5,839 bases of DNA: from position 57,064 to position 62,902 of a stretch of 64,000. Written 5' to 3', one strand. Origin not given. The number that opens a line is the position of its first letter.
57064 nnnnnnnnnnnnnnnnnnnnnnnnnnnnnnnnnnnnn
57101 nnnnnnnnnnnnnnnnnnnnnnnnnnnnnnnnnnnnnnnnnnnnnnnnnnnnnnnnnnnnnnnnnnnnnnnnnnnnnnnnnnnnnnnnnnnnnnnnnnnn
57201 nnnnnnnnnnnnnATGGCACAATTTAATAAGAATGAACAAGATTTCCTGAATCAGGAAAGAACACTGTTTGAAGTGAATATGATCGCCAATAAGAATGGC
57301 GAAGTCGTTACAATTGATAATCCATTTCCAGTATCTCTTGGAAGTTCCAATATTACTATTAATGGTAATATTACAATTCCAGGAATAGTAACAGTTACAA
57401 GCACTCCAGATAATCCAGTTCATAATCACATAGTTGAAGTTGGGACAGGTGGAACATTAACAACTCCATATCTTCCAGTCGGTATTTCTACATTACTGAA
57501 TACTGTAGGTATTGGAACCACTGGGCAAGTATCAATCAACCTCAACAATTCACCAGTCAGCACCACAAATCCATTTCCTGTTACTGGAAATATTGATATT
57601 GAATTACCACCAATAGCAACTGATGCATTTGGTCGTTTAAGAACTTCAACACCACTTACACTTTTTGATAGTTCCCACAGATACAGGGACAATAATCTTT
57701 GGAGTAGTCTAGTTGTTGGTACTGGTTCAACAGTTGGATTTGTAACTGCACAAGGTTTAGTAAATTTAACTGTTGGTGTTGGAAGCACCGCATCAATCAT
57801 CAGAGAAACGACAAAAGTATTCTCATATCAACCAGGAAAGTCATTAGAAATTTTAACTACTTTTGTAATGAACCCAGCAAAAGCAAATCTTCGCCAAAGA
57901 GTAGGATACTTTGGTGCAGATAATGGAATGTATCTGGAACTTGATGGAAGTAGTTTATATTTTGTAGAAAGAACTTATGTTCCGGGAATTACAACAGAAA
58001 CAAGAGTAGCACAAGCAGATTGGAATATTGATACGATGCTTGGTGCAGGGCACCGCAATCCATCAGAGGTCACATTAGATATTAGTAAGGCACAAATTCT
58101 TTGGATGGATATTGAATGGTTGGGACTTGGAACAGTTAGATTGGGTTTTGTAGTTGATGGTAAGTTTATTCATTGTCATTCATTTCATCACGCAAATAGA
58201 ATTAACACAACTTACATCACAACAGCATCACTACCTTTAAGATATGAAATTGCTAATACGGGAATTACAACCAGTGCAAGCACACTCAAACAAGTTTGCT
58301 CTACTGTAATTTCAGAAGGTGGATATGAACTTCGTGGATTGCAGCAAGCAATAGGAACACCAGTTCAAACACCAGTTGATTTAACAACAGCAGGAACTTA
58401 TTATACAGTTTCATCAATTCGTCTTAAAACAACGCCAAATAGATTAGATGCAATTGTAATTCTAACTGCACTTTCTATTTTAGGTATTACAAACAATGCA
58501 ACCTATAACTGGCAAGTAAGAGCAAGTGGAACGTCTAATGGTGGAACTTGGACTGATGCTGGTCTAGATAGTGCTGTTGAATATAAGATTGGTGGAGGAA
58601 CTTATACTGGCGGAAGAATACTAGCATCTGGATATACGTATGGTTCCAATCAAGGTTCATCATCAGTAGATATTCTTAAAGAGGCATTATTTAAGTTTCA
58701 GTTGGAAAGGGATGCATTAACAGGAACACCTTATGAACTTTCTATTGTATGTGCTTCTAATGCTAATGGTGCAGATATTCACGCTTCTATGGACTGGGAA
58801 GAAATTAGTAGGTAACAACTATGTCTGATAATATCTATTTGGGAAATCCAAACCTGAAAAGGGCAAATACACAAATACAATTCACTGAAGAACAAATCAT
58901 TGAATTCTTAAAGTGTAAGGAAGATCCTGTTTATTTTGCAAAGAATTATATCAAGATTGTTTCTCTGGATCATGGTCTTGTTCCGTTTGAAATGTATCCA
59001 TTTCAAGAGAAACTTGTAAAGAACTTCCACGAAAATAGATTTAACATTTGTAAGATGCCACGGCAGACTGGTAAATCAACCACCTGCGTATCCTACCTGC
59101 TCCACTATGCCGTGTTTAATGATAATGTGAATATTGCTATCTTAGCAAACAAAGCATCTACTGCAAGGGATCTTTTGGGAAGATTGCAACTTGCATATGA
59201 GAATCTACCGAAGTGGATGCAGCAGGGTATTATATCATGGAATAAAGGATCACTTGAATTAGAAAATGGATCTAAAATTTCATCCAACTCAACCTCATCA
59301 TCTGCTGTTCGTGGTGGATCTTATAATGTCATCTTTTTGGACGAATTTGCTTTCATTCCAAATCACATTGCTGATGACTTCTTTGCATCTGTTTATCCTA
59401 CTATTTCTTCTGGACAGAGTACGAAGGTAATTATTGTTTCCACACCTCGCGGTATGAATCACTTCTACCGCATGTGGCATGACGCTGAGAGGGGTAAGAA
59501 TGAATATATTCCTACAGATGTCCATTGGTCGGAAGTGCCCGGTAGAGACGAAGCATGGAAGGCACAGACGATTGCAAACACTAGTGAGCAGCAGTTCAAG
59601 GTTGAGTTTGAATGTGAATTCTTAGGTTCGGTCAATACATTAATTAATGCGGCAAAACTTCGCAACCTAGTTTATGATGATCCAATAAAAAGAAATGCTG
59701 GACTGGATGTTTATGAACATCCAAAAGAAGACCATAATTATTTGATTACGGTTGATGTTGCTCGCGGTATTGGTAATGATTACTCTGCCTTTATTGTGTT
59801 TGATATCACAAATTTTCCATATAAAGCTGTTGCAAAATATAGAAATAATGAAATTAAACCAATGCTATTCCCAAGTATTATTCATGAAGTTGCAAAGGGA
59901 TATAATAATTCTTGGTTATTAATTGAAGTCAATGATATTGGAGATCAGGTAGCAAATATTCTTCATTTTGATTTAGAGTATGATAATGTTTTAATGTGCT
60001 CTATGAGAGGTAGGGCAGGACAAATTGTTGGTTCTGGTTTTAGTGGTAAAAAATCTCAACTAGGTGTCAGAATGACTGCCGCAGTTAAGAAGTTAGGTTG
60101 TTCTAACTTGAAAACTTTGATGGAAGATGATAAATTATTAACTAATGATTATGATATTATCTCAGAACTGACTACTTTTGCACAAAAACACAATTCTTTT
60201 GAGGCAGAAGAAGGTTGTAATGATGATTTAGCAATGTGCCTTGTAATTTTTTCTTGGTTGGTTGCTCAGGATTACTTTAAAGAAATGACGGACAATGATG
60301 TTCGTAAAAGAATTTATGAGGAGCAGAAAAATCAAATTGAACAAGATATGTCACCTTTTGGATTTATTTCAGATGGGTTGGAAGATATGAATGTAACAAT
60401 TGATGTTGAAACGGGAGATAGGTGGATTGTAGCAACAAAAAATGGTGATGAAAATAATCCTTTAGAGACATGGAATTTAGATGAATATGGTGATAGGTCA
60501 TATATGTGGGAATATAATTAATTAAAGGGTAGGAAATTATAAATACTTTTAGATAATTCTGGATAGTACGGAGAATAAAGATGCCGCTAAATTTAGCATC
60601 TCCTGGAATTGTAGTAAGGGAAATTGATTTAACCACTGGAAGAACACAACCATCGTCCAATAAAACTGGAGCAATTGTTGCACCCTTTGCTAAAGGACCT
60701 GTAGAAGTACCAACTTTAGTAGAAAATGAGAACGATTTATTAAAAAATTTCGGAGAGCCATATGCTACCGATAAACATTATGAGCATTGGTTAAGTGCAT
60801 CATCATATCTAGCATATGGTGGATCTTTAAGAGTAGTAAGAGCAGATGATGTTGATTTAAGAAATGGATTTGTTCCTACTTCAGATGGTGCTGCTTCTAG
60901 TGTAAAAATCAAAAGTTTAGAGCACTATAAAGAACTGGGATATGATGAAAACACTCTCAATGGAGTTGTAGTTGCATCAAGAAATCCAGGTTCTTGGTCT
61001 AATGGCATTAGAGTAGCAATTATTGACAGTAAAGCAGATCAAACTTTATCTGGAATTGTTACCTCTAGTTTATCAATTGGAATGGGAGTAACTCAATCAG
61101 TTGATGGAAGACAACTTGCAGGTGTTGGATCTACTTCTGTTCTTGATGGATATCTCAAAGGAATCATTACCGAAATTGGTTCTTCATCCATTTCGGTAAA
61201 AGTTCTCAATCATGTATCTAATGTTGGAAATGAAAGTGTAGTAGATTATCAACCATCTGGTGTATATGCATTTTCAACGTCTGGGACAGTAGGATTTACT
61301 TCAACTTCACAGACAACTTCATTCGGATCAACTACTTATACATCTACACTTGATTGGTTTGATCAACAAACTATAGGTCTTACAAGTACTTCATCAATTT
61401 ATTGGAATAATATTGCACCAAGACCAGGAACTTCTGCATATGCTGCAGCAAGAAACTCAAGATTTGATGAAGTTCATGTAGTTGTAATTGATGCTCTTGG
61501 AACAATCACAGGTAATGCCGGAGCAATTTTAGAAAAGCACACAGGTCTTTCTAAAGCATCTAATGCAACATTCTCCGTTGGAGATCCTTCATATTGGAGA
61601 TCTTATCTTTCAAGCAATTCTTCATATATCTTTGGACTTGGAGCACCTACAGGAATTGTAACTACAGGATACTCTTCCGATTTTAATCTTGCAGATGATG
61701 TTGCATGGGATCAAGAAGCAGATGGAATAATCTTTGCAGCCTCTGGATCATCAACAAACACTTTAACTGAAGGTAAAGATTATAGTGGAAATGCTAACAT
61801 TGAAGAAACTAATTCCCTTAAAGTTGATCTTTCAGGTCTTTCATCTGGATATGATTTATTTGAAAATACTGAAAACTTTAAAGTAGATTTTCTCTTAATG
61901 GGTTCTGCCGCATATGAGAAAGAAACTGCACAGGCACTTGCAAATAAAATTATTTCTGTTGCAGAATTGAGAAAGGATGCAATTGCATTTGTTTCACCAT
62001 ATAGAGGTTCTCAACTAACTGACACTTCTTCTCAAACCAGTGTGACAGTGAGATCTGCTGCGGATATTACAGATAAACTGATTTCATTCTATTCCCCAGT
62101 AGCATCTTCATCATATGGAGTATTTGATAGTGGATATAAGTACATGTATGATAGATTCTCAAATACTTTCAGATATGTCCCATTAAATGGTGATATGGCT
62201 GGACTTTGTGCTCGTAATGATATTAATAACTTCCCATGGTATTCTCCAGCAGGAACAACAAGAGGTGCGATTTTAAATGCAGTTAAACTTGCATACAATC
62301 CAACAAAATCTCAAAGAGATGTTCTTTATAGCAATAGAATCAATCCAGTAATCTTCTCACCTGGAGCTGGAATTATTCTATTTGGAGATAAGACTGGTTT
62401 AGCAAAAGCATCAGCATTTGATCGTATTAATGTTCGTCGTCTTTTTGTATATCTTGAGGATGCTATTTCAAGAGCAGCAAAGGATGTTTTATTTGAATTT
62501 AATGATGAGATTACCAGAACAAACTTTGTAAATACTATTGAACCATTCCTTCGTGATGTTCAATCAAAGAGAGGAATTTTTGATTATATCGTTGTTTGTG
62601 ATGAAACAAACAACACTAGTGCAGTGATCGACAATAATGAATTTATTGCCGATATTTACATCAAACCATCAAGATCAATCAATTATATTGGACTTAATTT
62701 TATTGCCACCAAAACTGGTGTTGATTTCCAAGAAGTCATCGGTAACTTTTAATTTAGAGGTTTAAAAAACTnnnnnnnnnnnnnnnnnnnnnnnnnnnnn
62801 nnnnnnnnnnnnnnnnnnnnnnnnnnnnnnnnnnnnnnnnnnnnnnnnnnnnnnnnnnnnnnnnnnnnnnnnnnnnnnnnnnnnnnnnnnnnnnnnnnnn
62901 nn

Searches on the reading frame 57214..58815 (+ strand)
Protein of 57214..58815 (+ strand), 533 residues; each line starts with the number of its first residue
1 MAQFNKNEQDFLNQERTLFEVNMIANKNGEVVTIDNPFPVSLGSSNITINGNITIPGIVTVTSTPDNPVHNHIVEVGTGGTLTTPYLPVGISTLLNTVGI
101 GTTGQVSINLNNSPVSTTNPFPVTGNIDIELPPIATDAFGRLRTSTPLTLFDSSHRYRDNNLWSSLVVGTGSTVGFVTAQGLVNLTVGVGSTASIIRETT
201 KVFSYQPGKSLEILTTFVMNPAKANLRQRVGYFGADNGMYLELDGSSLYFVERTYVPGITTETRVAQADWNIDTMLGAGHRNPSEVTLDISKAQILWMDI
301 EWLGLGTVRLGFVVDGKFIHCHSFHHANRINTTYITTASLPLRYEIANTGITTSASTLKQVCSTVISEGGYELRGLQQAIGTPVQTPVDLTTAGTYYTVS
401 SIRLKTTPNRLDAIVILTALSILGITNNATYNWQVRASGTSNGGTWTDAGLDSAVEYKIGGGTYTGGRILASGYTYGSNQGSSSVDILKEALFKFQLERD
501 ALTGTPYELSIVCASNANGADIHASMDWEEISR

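Call 13: search_protein_families(library=phrogs, proteins=[window:57214-58815:+], max_evalue=0.001)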
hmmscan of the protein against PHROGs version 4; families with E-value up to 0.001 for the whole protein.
window:57214-58815:+ (533 aa): 3 families
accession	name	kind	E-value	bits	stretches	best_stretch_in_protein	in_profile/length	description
phrog_1645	-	head and packaging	6.7e-150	500.7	2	115-531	32-439/440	virion structural protein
phrog_5838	-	head and packaging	9.2e-18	64.4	1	259-356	565-660/1106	virion structural protein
phrog_8198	-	unknown function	0.00012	22.5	1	1-32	1-32/262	-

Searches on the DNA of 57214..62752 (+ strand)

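Call 15: search_dna_similar(query=window:57214-62752:+, collection=phages, mode=distant, max_rows=20)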
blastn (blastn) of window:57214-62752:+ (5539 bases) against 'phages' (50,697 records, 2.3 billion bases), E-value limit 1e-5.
Records with a match: 710; places in all: 719; records where one place covers at least 80% of the query: 2.
Best place of each record, by identity: 80-90% 1; 60-80% 709.
By first word of the organism name: Synechococcus 378; Escherichia 133; Cyanophage 61; Aeromonas 27; Klebsiella 27; Prochlorococcus 24; Shigella 12; Acinetobacter 10; Marine 8; Methylophilales 4; and 12 more.
By host as written in the record: - 202; Synechococcus 107; Escherichia coli 42; Synechococcus sp. 38; Synechococcus sp. WH7803 28; Synechococcus sp. WH8102 20; Synechococcus sp. MW02 19; Synechococcus sp. WH 7803 15; and 101 more.
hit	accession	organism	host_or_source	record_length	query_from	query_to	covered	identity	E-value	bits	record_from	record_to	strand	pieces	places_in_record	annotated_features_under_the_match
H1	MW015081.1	Synechococcus phage S-SRM01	Synechococcus sp. KCZYC6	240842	1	5539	95%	77.5%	0e+0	4175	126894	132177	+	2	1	terminase large subunit | tail sheath protein | hypothetical protein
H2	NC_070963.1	Synechococcus phage S-SRM01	Synechococcus sp. KCZYC6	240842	1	5539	95%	77.5%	0e+0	4175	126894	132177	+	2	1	tail sheath | terminase large subunit | virion structural protein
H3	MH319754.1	Marine virus AG-345-L05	single cell amplified by WGA-X; seawater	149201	1607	5539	69%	73.1%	0e+0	2185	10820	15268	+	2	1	record has no annotation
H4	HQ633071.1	Synechococcus phage S-SKS1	Synechococcus sp. WH7803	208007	1668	5539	68%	73.4%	0e+0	2208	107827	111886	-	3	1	tail sheath protein | terminase large subunit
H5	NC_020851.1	Synechococcus phage S-SKS1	Synechococcus sp. WH7803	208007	1668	5539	68%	73.4%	0e+0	2208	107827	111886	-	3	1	tail sheath | terminase large subunit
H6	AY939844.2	Prochlorococcus phage P-SSM2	Prochlorococcus sp. NATL1A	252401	1623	5530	63%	72.8%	0e+0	2005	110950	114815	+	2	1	gp18: tail sheath monomer | gp17: terminase DNA packaging enzyme large subunit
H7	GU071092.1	Prochlorococcus phage P-SSM2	-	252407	1623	5530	63%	72.8%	0e+0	2005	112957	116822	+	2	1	predicted protein | terminase large subunit gp17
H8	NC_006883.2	Prochlorococcus phage P-SSM2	Prochlorococcus sp. NATL1A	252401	1623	5530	63%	72.8%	0e+0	2005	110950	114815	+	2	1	gp18: tail sheath | gp17: terminase large subunit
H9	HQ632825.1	Prochlorococcus phage P-SSM5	Prochlorococcus marinus NATL2A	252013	1623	5530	63%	72.8%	0e+0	2001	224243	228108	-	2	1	tail sheath protein | terminase large subunit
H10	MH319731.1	Marine virus AG-345-E02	single cell amplified by WGA-X; seawater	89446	1623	5530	63%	72.3%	0e+0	1931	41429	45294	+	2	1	record has no annotation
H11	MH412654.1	Synechococcus phage S-T4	Synechococcus sp. WH 7803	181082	1607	5539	58%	73.8%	0e+0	1961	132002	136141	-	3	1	tail sheath monomer | terminase large subunit | hypothetical protein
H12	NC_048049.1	Synechococcus phage S-T4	Synechococcus sp. WH 7803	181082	1607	5539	58%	73.8%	0e+0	1961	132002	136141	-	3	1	tail sheath | terminase large subunit | endonuclease VII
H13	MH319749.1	Marine virus AG-345-F15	single cell amplified by WGA-X; seawater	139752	1623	5539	56%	75.7%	0e+0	2150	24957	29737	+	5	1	record has no annotation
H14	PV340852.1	Synechococcus phage Sf-CH5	Synechococcus sp. WH8102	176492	1607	5539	57%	72.8%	0e+0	1794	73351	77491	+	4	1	tail sheath | terminase large subunit | endonuclease VII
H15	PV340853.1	Synechococcus phage Sf-CH8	Synechococcus sp. WH8102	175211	1607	5539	57%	72.6%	0e+0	1753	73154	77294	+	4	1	tail sheath | terminase large subunit | endonuclease VII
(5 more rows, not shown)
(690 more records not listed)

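Call 17: get_annotated_region(hit=H2, flank=20000)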
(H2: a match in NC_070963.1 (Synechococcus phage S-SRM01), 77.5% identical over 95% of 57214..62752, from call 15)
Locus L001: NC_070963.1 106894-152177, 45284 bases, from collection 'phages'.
description: Synechococcus phage S-SRM01, complete genome.
organism: Synechococcus phage S-SRM01 (NCBI taxid 2781608)
taxonomy: Viruses; Duplodnaviria; Heunggongvirae; Uroviricota; Caudoviricetes; Kyanoviridae; Serangoonvirus; Serangoonvirus essarone
host: Synechococcus sp. KCZYC6; source: Serangoon Reservoir; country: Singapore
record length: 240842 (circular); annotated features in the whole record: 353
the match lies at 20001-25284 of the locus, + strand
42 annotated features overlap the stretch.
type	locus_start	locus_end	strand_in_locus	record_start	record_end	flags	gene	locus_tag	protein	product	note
CDS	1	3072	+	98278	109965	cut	-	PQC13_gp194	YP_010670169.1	virion structural protein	-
CDS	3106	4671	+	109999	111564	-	-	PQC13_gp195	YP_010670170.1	baseplate wedge subunit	-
CDS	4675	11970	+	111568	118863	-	-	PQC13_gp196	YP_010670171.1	virulence-associated VriC protein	-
CDS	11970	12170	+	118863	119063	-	-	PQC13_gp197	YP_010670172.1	virion structural protein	-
CDS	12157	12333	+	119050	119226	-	-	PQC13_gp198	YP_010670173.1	hypothetical protein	-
CDS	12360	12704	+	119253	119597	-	-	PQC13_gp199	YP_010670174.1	unknown function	-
CDS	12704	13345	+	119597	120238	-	-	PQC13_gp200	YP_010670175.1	baseplate wedge subunit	-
CDS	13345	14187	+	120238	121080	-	-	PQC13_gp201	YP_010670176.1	head-tail adaptor Ad2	-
CDS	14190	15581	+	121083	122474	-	-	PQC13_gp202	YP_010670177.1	virion structural protein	-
CDS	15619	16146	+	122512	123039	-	-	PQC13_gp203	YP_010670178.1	homing endonuclease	-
CDS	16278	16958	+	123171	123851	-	-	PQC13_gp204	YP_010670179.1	tail sheath stabilizer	-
CDS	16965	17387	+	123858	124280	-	-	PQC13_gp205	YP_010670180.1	terminase small subunit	-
CDS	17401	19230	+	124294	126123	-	-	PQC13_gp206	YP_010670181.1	hypothetical protein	-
CDS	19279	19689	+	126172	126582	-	-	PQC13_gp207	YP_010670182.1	endonuclease VII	-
CDS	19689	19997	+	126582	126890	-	-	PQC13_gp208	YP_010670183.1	hypothetical protein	-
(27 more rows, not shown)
